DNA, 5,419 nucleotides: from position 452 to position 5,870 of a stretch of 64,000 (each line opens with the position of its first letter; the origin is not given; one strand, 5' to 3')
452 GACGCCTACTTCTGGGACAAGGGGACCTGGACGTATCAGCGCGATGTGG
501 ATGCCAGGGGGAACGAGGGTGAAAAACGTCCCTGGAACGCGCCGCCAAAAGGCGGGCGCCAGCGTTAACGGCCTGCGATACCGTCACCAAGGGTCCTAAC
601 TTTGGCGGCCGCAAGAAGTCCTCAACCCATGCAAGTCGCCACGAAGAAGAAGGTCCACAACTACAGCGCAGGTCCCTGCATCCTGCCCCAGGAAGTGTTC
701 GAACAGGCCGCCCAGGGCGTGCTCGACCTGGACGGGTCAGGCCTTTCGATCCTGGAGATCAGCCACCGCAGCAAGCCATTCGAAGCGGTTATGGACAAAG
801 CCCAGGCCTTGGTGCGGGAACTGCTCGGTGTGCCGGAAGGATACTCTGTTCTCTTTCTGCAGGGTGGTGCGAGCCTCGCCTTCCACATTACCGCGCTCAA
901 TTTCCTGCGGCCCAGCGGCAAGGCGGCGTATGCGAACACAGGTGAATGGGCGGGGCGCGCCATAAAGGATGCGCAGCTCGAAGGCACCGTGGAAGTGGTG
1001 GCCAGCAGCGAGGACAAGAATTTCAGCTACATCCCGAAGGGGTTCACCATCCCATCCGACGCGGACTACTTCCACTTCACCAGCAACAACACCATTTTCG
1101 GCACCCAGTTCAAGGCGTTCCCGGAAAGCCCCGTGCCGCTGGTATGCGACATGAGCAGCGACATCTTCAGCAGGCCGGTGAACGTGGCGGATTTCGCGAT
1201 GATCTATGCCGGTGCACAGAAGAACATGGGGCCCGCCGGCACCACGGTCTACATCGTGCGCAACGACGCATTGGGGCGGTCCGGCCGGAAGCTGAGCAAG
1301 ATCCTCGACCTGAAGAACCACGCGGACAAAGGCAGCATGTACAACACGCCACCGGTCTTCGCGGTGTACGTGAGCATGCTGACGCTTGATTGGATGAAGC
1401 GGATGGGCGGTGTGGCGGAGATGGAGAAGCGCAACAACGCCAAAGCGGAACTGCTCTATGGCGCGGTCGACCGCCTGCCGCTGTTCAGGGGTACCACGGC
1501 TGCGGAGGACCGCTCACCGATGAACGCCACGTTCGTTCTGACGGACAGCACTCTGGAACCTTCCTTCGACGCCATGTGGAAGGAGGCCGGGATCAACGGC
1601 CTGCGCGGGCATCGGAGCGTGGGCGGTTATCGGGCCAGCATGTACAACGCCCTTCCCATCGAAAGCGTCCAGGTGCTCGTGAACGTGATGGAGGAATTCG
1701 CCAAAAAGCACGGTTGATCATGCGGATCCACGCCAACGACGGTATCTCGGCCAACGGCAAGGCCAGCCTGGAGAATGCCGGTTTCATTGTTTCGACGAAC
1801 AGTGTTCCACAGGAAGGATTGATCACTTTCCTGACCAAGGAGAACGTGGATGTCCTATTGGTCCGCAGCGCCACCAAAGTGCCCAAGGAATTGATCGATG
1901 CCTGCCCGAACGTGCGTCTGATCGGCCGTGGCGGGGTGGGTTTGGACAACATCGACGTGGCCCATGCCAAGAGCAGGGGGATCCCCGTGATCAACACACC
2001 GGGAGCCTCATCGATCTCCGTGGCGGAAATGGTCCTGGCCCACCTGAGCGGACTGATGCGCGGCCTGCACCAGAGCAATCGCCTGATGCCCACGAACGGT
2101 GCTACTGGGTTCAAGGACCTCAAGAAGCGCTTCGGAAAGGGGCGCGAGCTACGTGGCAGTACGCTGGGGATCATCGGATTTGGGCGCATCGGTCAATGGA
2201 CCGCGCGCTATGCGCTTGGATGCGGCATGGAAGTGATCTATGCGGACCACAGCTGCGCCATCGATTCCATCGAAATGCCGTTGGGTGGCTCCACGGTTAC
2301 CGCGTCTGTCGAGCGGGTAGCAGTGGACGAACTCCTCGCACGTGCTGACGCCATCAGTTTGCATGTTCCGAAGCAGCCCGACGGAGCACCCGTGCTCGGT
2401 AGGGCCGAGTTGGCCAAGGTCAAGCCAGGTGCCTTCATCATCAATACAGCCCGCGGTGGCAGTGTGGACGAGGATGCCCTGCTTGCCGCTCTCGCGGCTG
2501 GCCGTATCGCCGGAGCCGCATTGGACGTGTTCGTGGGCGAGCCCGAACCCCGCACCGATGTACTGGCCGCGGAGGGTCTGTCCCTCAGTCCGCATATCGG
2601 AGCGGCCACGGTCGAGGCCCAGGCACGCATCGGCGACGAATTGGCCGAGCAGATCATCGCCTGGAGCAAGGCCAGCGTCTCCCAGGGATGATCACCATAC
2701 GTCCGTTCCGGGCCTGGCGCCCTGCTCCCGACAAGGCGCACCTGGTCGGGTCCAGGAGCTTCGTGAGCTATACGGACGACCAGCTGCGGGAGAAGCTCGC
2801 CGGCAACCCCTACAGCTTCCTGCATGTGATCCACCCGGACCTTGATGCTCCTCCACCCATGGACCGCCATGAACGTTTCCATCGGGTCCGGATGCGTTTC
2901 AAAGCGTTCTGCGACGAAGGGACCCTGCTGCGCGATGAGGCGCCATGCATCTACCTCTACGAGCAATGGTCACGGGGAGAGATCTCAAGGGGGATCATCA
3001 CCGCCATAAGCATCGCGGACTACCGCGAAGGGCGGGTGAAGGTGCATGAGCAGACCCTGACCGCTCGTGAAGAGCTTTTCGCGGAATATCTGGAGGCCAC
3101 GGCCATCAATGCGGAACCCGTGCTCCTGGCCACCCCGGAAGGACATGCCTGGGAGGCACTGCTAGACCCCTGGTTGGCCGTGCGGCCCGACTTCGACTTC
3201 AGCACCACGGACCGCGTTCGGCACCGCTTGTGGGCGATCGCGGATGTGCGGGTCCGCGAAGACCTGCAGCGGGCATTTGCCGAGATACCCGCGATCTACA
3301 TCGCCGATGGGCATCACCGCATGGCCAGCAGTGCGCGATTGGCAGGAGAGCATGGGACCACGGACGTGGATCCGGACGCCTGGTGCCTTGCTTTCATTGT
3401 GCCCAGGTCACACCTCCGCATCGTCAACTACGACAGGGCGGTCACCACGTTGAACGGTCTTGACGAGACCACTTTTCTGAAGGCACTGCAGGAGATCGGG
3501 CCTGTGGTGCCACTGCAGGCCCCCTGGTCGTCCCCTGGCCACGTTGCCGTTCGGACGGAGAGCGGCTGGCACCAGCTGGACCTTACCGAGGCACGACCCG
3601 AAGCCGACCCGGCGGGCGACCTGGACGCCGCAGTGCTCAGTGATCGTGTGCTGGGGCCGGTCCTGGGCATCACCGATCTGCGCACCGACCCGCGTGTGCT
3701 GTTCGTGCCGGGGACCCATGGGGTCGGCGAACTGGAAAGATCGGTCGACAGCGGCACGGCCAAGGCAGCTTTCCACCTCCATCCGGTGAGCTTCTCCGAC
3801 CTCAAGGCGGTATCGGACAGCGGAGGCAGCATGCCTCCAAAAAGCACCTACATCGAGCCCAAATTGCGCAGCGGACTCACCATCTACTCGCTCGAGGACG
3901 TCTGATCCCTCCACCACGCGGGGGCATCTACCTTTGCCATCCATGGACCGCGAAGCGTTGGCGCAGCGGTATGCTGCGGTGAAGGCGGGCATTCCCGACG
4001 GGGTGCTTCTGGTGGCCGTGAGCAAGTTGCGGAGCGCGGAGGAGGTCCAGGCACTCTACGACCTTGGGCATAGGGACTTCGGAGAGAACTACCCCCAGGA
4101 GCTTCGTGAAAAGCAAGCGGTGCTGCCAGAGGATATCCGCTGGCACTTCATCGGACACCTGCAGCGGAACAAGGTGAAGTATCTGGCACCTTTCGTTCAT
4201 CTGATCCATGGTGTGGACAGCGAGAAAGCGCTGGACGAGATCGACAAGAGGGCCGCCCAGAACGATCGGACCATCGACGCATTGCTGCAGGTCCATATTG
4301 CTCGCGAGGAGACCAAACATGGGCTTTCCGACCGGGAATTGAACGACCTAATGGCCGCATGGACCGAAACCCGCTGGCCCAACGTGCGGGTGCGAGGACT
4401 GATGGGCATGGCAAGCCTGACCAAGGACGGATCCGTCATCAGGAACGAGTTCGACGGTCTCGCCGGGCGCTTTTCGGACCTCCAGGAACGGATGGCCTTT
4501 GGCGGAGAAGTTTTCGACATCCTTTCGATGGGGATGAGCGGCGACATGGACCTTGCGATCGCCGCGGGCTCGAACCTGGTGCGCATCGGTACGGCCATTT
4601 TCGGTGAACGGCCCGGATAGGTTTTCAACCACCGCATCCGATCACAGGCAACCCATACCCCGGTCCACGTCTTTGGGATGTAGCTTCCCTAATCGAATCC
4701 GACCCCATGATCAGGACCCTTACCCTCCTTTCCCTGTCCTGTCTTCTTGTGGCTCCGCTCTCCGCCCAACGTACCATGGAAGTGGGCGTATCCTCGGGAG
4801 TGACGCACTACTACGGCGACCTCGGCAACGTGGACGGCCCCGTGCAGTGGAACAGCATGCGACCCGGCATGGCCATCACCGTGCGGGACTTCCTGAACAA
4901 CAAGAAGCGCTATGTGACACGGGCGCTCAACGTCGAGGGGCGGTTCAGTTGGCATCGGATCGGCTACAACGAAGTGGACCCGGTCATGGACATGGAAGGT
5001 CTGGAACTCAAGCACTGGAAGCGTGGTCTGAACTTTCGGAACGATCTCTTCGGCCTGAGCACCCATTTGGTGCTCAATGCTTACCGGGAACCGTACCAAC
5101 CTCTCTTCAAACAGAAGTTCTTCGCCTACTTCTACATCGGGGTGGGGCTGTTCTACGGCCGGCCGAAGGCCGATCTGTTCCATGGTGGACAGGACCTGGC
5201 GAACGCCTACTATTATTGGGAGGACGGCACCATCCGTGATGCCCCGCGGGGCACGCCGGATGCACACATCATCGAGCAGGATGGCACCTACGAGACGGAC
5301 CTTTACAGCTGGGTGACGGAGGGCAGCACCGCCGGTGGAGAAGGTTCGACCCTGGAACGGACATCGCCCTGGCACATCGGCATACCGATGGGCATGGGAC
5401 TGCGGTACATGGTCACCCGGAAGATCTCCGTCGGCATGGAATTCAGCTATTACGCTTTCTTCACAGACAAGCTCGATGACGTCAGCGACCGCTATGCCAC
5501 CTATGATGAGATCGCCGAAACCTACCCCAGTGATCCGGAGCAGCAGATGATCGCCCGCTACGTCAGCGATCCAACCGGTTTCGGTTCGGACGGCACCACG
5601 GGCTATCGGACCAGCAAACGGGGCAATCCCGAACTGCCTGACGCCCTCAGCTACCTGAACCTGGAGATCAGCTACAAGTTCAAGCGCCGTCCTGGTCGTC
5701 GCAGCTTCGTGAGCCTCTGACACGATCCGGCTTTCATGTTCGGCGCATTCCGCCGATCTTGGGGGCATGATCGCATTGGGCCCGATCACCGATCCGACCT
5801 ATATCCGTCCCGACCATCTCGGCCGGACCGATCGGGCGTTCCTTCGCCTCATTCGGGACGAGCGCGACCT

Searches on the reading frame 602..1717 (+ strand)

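Call 21: search_protein_families(library=ncbifam, proteins=[window:602-1717:+], max_evalue=0.001)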
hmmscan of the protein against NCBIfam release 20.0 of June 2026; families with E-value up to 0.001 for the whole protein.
window:602-1717:+ (371 aa): 7 families
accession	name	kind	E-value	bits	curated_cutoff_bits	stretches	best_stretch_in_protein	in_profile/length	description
NF003764.0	PRK05355.1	equivalog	2.7e-138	460.8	253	1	16-370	2-356/357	3-phosphoserine/phosphohydroxythreonine transaminase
TIGR01364.1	serC_1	equivalog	1.5e-128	428.7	443.6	1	19-370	2-358/358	phosphoserine transaminase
NF009112.0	PRK12462.1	equivalog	2e-106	355.9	563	1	16-370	4-364/365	phosphoserine transaminase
TIGR01366.1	serC_3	equivalog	8.7e-15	54.8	401.65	1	45-363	24-354/361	phosphoserine transaminase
NF002841.0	PRK03080.1-2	equivalog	2.1e-13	50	477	1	12-318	7-318/389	phosphoserine transaminase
TIGR01365.1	serC_2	equivalog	4.3e-09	35.9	448.2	1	50-316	27-307/374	phosphoserine transaminase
TIGR03301.1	PhnW-AepZ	equivalog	3.9e-06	26.5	360.8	1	180-314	158-299/355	2-aminoethylphosphonate aminotransferase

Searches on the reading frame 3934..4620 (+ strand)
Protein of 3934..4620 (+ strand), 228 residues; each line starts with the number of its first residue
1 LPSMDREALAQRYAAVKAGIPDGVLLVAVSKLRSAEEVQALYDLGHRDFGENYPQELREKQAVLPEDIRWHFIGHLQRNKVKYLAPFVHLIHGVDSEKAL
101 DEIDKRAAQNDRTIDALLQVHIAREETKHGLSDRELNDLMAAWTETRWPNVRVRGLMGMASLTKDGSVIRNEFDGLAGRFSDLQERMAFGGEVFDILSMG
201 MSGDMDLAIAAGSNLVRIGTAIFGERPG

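Call 21: search_protein_families(library=ncbifam, proteins=[window:3934-4620:+], max_evalue=0.001)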
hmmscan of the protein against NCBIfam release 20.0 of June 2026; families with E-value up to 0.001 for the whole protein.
window:3934-4620:+ (228 aa): 1 family
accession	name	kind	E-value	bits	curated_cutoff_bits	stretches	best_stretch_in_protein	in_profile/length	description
TIGR00044.1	TIGR00044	hypoth_equivalog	4.1e-53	180.3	106.25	1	21-226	26-229/229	YggS family pyridoxal phosphate-dependent enzyme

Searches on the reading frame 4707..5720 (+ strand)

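Call 21: search_protein_families(library=ncbifam, proteins=[window:4707-5720:+], max_evalue=0.001)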
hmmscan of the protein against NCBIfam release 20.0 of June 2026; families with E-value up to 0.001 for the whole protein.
window:4707-5720:+ (337 aa): 1 family
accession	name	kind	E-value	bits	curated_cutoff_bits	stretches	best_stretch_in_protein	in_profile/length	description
NF052316.1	T9SS_PorG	equivalog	1.8e-15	57.3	130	1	215-329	125-206/209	type IX secretion system protein PorG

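Call 35: search_protein_families(library=pfam, proteins=[window:4707-5720:+], max_evalue=0.001)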
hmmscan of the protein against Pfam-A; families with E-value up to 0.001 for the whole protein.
window:4707-5720:+ (337 aa): 2 families
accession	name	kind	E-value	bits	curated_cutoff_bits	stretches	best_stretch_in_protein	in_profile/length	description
PF19573.5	DUF6089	-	5.3e-06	26.4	23.2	0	221-267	147-193/226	Domain of unknown function (DUF6089)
PF13505.12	OMP_b-brl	-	0.00016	22.3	28.7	0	6-255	2-158/175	Outer membrane protein beta-barrel domain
